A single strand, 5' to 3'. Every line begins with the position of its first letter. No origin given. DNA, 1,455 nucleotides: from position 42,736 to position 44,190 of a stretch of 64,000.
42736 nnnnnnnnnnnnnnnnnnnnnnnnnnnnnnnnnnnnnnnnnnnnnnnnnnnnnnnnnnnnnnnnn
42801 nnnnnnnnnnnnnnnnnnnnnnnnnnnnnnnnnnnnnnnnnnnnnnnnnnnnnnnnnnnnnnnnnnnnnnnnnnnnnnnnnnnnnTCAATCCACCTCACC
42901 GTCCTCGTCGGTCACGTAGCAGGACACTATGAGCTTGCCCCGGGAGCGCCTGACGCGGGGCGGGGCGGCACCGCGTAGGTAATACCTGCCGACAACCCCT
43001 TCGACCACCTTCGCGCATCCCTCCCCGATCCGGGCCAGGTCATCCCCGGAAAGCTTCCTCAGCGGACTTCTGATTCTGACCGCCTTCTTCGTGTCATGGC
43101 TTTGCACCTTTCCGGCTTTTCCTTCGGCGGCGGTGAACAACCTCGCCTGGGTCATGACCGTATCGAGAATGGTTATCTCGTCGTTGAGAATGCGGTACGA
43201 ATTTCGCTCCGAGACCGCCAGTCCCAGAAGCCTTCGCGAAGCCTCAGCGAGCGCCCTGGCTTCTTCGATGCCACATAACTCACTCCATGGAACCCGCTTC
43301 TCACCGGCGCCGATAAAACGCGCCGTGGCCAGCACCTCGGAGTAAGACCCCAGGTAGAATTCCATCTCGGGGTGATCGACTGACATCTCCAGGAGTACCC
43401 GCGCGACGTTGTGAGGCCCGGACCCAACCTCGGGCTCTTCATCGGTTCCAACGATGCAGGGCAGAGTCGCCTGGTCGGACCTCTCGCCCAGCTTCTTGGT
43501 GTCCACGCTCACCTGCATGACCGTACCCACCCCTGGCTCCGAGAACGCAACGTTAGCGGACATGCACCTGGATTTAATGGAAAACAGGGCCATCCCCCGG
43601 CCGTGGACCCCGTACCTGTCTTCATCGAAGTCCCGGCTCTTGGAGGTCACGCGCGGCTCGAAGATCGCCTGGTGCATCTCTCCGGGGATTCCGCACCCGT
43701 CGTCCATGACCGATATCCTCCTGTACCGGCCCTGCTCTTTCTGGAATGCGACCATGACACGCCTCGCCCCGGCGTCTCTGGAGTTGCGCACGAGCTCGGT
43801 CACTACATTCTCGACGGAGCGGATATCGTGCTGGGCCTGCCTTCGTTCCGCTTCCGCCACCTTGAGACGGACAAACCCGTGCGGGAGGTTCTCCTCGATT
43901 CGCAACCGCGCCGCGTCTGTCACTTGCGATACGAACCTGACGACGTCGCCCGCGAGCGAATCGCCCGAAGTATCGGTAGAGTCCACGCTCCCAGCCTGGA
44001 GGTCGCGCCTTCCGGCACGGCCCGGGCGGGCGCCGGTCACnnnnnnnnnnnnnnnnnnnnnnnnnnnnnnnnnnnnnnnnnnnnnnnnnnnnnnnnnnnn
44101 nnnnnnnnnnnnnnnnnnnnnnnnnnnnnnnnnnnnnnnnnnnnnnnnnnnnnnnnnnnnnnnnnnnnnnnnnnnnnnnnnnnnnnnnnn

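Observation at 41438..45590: rny-GHKL ATPase-membrane protein-DUF948-miaB operon with overlapping stop/start codons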

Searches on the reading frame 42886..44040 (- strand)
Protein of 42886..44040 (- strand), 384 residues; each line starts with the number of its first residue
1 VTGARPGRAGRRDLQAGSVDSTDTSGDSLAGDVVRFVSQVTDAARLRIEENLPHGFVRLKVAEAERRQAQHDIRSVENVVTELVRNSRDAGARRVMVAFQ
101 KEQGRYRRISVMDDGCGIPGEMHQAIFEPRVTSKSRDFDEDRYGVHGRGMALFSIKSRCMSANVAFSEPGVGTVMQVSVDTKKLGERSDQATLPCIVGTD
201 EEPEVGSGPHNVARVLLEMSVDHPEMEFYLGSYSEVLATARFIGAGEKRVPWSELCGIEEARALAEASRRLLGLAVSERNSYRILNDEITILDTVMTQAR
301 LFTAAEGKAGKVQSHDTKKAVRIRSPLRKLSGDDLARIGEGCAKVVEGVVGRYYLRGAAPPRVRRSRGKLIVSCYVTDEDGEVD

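Call 3: search_protein_families(library=pfam, proteins=[window:42886-44040:-], max_evalue=0.01)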
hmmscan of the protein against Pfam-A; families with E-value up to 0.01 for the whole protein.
window:42886-44040:- (384 aa): 2 families
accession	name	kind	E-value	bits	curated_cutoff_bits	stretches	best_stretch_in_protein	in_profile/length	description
PF02518.31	HATPase_c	-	2.5e-12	47.6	26.4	1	72-181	2-109/111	Histidine kinase-, DNA gyrase B-, and HSP90-like ATPase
PF13589.12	HATPase_c_3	-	1.6e-11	44.8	25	1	75-155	2-84/137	Histidine kinase-, DNA gyrase B-, and HSP90-like ATPase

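Call 5: search_protein_families(library=ncbifam, proteins=[window:42886-44040:-], max_evalue=0.01)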
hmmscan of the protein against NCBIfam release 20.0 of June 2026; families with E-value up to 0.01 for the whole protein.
window:42886-44040:- (384 aa): 44 families (the best 25 are shown)
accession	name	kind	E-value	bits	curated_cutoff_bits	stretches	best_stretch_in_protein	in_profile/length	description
TIGR00585.2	mutl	equivalog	5.5e-13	48.6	180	1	73-157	18-102/555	DNA mismatch repair endonuclease MutL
NF000951.0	PRK00095.2-1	equivalog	7.4e-10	38.1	391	1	71-192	20-137/559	DNA mismatch repair endonuclease MutL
NF000949.0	PRK00095.1-2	equivalog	3e-09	36.5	750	1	78-157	29-108/634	DNA mismatch repair endonuclease MutL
NF007898.0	PRK10604.1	equivalog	5.3e-09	35.7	478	1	57-172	302-413/433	two-component system sensor histidine kinase RstB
NF000953.0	PRK00095.2-4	equivalog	3.4e-08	32.9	693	1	78-157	25-103/611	DNA mismatch repair endonuclease MutL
NF000950.0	PRK00095.1-3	equivalog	4.4e-07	28.7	756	1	77-158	25-106/641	DNA mismatch repair endonuclease MutL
NF040750.1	tetrathio_HK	equivalog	2.1e-06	26.5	750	1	33-135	418-515/555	tetrathionate respiration histidine kinase TtrS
NF008468.0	PRK11360.1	equivalog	3.9e-06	25.5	646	1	65-136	496-570/616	two-component system sensor histidine kinase AtoS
NF000948.0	PRK00095.1-1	equivalog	4.5e-06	25.9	701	1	78-157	25-104/625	DNA mismatch repair endonuclease MutL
NF041832.1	near_NosP_CTERM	subfamily_domain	6e-06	25.6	400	1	73-188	118-232/370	NahK/ErcS family hybrid sensor histidine kinase/response regulator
TIGR02916.1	PEP_his_kin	equivalog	1.1e-05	24.2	300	1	58-135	562-641/679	XrtA/PEP-CTERM system histidine kinase PrsK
NF033792.0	ActS_PrrB_HisK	equivalog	3.5e-05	22.9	350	1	79-154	315-387/423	ActS/PrrB/RegB family redox-sensitive histidine kinase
NF047352.1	P_loop_sacsin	domain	4.1e-05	24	50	1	78-151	2-68/80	sacsin N-terminal ATP-binding-like domain-containing protein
NF050001.1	restrict_BbrUII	equivalog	5.4e-05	21.9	550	1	76-119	21-60/659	BbrUII/HgiDII family restriction enzyme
NF007004.0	PRK09467.1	equivalog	8.2e-05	21.6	415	1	68-132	327-390/440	two-component system sensor histidine kinase EnvZ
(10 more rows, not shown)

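Call 6: find_homologous_proteins(query=window:42886-44040:-)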
Query window:42886-44040:- (384 aa): 1047 proteins with E <= 0.001 among 8000 candidates; the best 120 are listed.
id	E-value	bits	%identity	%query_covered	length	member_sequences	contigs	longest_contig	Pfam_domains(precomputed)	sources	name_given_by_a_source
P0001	5.9e-237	804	96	100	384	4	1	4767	PF02518.32,PF13589.13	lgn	-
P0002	1.6e-196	671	84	95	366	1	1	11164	PF02518.32,PF13589.13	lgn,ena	-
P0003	3.2e-158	545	70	95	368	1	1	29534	PF02518.32,PF13589.13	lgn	-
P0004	9.6e-149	514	65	94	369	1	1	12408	PF02518.32,PF13589.13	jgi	jgi:hypothetical protein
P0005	6.6e-148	511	65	95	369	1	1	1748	PF02518.32,PF13589.13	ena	-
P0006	2.8e-147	509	66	91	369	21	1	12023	PF02518.32,PF13589.13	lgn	-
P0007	3.8e-144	499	65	94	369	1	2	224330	PF02518.32,PF13589.13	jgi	jgi:hypothetical protein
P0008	1.9e-142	493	65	95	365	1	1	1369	PF02518.32,PF13589.13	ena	-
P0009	4.3e-142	492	64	94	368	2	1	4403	PF02518.32,PF13589.13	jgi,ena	jgi:hypothetical protein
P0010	5.7e-141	488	63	95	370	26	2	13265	PF02518.32,PF13589.13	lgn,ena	-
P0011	4.8e-139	482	63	94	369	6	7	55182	PF02518.32,PF13589.13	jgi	jgi:hypothetical protein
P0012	2.8e-138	479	62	94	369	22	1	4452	PF02518.32,PF13589.13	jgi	-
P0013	6.4e-136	471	61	95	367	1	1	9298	PF02518.32,PF13589.13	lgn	-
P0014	2.6e-135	469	61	94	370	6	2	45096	PF02518.32,PF13589.13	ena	-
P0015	2.7e-135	469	61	95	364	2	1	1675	PF02518.32,PF13589.13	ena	-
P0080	7.8e-75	271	42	91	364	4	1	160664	PF02518.32,PF13589.13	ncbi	-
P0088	2.1e-70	256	43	93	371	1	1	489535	PF02518.32,PF13589.13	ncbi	ncbi:MAG: ATP-binding protein [Actinomycetota bacterium]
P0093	7.7e-70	254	39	90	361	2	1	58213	PF02518.32,PF13589.13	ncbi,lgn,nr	ncbi:MAG: ATP-binding protein [Firmicutes bacterium]|nr:ATP-binding protein [Bacillota bacterium]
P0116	1.0e-67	247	37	91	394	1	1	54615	PF02518.32,PF13589.13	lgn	-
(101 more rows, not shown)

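Call 9: find_related_loci(query=A1, collection=genome_contigs, flank=8000)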
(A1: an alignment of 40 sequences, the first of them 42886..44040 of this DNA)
Query A1 (384 aa) in genome_contigs; peptide patterns used: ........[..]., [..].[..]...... (x = any residue, [..] = any of these).
600 stretches matched a pattern (row limit reached: there are more); 570 encode a relative of the query (tblastn E <= 1e-3); the best 80 are kept; 80 distinct loci.
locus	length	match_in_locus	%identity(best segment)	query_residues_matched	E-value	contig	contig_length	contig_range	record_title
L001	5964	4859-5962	63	17-381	4e-151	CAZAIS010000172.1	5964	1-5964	MAG TPA_asm: uncultured Acidimicrobiales bacterium isolate binchicken_co204_55 genome assembly, contig: NODE_16525_lengt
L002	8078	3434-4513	63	18-377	8e-145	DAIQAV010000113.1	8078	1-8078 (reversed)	MAG TPA_asm: Candidatus Anoxymicrobiaceae bacterium isolate CTOTU25327 NODE_4271_length_8078_cov_7.756076, whole genome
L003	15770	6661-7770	57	18-382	3e-131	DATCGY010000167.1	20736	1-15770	MAG TPA_asm: Candidatus Anoxymicrobiaceae bacterium isolate SMAG_U7819 k141_302980, whole genome shotgun sequence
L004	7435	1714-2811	57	22-382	1e-129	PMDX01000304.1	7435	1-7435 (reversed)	MAG: Actinomycetota bacterium isolate fen_727 73.20120700_E2X.152_contig_104479, whole genome shotgun sequence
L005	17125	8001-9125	55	3-380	4e-123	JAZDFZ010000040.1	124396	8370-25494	MAG: Actinomycetota bacterium isolate MEGAHIT-group-0.229 k141_18536400, whole genome shotgun sequence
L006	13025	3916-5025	44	24-381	2e-82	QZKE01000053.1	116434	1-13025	MAG: Actinobacteria bacterium isolate SURF_21 Ga0104751_1000099, whole genome shotgun sequence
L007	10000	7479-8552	42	32-382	8e-81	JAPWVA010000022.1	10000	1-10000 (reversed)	MAG: Actinomycetota bacterium isolate RSWS17 scaffold_1447_c1, whole genome shotgun sequence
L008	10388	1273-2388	43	19-381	2e-78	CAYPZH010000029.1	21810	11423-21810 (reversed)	MAG TPA_asm: uncultured Actinomycetota bacterium isolate binchicken_co7_176 genome assembly, contig: NODE_3498_length_21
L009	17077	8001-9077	42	32-380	3e-78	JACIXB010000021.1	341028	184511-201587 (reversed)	MAG: Actinomycetota bacterium isolate MAG-41 Actinobacteria_O_bin18_Scaffold_21, whole genome shotgun sequence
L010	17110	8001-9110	43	21-382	8e-78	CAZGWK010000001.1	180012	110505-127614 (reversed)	MAG TPA_asm: uncultured Actinomycetota bacterium isolate SRP141376_co1_17 genome assembly, contig: NODE_125_length_18001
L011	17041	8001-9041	39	33-374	4e-77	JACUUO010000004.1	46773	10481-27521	MAG: Actinomycetota bacterium isolate Kmv33 NODE_290_length_46773_cov_12.396335, whole genome shotgun sequence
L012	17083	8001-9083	42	32-382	4e-76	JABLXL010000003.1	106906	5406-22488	MAG: Actinomycetota bacterium isolate Ch49 contig3, whole genome shotgun sequence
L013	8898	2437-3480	40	32-373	1e-71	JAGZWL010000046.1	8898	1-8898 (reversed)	MAG: Atopobium sp. isolate L2_013_122G1_dasL2_013_122G1_concoct_57 L2_013_122G1_scaffold_1745, whole genome shotgun sequ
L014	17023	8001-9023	41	31-367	1e-71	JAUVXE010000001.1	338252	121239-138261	MAG: Coriobacteriia bacterium isolate CSMAG_1208 CSMAG_1208_k127_1245068_length_338252_cov_22.0465, whole genome shotgun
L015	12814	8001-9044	40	32-373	2e-71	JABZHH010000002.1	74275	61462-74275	MAG: Atopobium sp. isolate JCVI_24_bin.15 NODE_2_length_74275_cov_229.108520, whole genome shotgun sequence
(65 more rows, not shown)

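Call 16: predict_structure(alignment_id=A1)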
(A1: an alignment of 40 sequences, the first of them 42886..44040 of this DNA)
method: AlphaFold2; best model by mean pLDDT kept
length: 384 residues; sequences in the alignment: 40
mean_pLDDT: 83.4   pTM: 0.71
mean pLDDT of the five models: 83.4, 81.0, 80.4, 80.2, 79.9
residues with pLDDT >= 90: 229; 70-90: 68; 50-70: 44; < 50: 43
segments of 3 or more residues with pLDDT < 50: 1-11, 14-26, 42-47, 312-323
pLDDT, mean of each block of 10 residues (from residue 1): 44 48 48 60 53 77 67 92 94 97 95 96 89 68 76 93 97 98 89 89 90 96 97 98 91 95 98 97 95 96 81 41 67 96 97 95 88 93 55
secondary structure, 60 per line:
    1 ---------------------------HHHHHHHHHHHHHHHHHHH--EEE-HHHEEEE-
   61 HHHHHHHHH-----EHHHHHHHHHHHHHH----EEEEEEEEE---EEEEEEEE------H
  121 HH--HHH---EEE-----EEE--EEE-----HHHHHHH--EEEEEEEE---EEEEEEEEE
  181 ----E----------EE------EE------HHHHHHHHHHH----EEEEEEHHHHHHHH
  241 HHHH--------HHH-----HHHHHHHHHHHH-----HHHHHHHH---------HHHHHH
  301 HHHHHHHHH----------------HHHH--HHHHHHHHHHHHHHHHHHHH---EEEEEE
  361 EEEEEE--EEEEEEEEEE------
elements in order: H28-46 E49-51 E56-59 H61-69 H76-89 E94-102 E106-113 E131-133 E139-141 E144-146 H152-158 E161-168 E172-180 H212-222 E227-232 H233-244 H261-272 H278-285 H295-309 H326-329 H332-351 E355-366 E369-378

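Call 26: find_encoding_contigs(protein=P0093, flank=8000, max_places=2)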
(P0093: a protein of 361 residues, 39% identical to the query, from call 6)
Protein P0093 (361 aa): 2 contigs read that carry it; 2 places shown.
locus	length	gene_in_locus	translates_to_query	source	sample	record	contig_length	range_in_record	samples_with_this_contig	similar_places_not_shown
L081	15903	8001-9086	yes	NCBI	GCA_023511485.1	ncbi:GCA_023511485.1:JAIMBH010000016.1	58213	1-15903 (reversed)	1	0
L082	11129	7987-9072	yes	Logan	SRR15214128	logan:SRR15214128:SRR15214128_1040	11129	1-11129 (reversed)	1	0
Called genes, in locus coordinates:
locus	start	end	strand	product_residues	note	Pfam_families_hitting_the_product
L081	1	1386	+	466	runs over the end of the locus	PF00919:UPF0004, PF04055:Radical_SAM, PF18693:TRAM_2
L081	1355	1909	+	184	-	PF01066:CDP-OH_P_transf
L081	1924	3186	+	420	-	PF00994:MoCF_biosynth, PF18146:CinA_KH, PF02464:CinA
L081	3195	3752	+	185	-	PF10469:AKAP7_NLS, PF02834:LigT_PEase, PF13563:2_5_RNA_ligase2, PF02834:LigT_PEase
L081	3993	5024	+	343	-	PF00154:RecA_N, PF08423:Rad51, PF06745:ATPase (weak), PF21096:RecA_C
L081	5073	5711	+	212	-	PF27462:RecX_N (weak), PF21982:RecX_HTH1, PF02631:RecX_HTH2, PF21981:RecX_HTH3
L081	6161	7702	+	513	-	PF12072:RNase_Y_N, PF00013:KH_1 (faint), PF01966:HD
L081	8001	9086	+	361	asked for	PF02518:HATPase_c, PF13589:HATPase_c_3 (weak)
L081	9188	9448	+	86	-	PF04232:SpoVS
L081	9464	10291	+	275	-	PF02811:PHP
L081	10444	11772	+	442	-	PF00919:UPF0004, PF04055:Radical_SAM, PF01938:TRAM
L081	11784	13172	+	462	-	PF02900:LigB, PF01871:AMMECR1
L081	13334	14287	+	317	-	PF01745:IPT, PF02224:Cytidylate_kin (faint), PF01715:IPPT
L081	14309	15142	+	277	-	PF01678:DAP_epimerase, PF26317:CntK_N (faint), PF01678:DAP_epimerase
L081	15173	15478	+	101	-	PF00355:Rieske, PF13806:Rieske_2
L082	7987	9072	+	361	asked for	PF02518:HATPase_c, PF13589:HATPase_c_3 (weak)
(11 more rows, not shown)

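Call 27: search_solved_structures(query=A1, max_evalue=0.01, show_alignments=2)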
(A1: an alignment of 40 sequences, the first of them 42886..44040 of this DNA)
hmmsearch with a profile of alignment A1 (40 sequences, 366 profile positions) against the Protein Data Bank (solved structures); distinct sequences matched with E-value up to 0.01: 18.
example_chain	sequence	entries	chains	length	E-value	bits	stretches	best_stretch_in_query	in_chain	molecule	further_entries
5x9y_C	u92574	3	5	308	3.7e-10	42.5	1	52-139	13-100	DNA mismatch repair protein MutL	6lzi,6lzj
6lzk_A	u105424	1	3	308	3.8e-10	42.5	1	52-139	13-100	DNA mismatch repair protein MutL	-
9n2k_A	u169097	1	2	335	1.1e-06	31.1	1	57-156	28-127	DNA mismatch repair protein MutL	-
4p7a_A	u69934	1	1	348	1e-05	27.9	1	48-140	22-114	DNA mismatch repair protein Mlh1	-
1b63_A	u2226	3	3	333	1.2e-05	27.8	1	57-138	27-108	MUTL | DNA mismatch repair protein mutL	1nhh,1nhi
1bkn_A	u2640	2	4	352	1.3e-05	27.6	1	57-138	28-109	MUTL | DNA mismatch repair protein MutL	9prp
1b62_A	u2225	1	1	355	1.3e-05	27.6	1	57-138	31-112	PROTEIN (MUTL)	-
1nhj_A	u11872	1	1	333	2.2e-05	26.9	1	57-138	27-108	DNA mismatch repair protein mutL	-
7p8v_A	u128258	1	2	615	3.3e-05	26.3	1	57-138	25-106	DNA mismatch repair protein MutL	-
7aib_C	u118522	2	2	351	8.9e-05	24.8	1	57-138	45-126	DNA mismatch repair protein MutL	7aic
5akb_C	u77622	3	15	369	9.7e-05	24.7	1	57-138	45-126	DNA MISMATCH REPAIR PROTEIN MUTL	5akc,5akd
1ea6_A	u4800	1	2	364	0.00038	22.8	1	54-155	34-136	PMS1 PROTEIN HOMOLOG 2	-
6mfq_A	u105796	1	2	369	0.00038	22.8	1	54-155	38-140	Mismatch repair endonuclease PMS2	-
1h7s_A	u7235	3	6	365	0.00038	22.8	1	54-155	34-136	PMS1 PROTEIN HOMOLOG 2 | MISMATCH REPAIR ENDONUCLEASE PMS2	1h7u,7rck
7rcb_A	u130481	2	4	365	0.00038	22.8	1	54-155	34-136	Mismatch repair endonuclease PMS2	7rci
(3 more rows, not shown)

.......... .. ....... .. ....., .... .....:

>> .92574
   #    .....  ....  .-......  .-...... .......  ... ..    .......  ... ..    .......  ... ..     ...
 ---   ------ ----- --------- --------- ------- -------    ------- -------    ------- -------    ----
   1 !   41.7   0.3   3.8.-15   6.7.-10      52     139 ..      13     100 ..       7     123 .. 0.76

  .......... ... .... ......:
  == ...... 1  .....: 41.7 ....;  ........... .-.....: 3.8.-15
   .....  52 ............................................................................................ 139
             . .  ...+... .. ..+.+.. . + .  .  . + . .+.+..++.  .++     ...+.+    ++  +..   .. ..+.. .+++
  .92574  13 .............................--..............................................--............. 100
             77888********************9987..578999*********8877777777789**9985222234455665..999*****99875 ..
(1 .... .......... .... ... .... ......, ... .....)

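Call 38: find_encoding_contigs(protein=P0080, flank=6000, max_places=1)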
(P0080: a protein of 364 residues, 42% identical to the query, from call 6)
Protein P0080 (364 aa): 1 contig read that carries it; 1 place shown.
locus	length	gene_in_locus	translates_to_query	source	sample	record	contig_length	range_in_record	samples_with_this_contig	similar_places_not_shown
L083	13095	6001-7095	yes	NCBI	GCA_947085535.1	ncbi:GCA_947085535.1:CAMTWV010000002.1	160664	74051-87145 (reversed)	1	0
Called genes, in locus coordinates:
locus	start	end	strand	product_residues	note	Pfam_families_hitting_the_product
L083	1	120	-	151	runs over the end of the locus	PF27226:AF_1845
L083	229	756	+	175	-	PF01066:CDP-OH_P_transf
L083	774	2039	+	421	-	PF00994:MoCF_biosynth, PF18146:CinA_KH, PF02464:CinA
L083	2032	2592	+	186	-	PF09749:HVSL, PF10469:AKAP7_NLS, PF02834:LigT_PEase, PF13563:2_5_RNA_ligase2, PF02834:LigT_PEase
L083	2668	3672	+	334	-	PF00154:RecA_N, PF08423:Rad51, PF06745:ATPase, PF21096:RecA_C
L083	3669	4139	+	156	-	PF21982:RecX_HTH1, PF02631:RecX_HTH2, PF21981:RecX_HTH3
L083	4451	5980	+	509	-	PF12072:RNase_Y_N, PF00013:KH_1 (weak), PF01966:HD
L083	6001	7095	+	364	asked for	PF02518:HATPase_c, PF13589:HATPase_c_3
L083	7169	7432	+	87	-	PF04232:SpoVS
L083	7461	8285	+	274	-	PF02811:PHP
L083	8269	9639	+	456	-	PF00919:UPF0004, PF04055:Radical_SAM, PF01938:TRAM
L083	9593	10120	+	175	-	PF01871:AMMECR1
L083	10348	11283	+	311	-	PF01745:IPT (weak), PF13238:AAA_18 (faint), PF01715:IPPT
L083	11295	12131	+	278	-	PF01678:DAP_epimerase, PF02567:PhzC-PhzF (weak), PF01678:DAP_epimerase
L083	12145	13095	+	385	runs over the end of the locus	PF00155:Aminotran_1_2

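Call 39: find_encoding_contigs(protein=P0116, flank=6000, max_places=1)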
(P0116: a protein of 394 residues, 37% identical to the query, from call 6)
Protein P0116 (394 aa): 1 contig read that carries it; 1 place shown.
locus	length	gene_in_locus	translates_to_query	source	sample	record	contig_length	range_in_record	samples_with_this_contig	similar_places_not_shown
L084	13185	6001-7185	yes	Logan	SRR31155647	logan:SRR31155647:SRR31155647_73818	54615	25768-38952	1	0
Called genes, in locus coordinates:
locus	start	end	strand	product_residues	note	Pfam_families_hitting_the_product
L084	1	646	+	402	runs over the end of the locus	PF21269:TreT_GT1, PF00534:Glycos_transf_1, PF13692:Glyco_trans_1_4, PF20706:GT4-conflict (weak)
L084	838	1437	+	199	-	PF00857:Isochorismatase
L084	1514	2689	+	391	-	PF02749:QRPTase_N, PF01729:QRPTase_C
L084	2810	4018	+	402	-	PF13354:Beta-lactamase2, PF00768:Peptidase_S11, PF07943:PBP5_C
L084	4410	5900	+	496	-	PF12072:RNase_Y_N, PF01966:HD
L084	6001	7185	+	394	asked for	PF02518:HATPase_c, PF13589:HATPase_c_3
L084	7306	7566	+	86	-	PF04232:SpoVS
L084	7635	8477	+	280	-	PF02811:PHP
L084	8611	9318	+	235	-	PF27246:MJ1433_N, PF27232:MJ1433_C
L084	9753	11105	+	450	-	PF00919:UPF0004, PF04055:Radical_SAM, PF01938:TRAM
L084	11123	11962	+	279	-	PF02900:LigB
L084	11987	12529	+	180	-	PF01871:AMMECR1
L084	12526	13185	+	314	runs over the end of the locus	PF01745:IPT, PF01715:IPPT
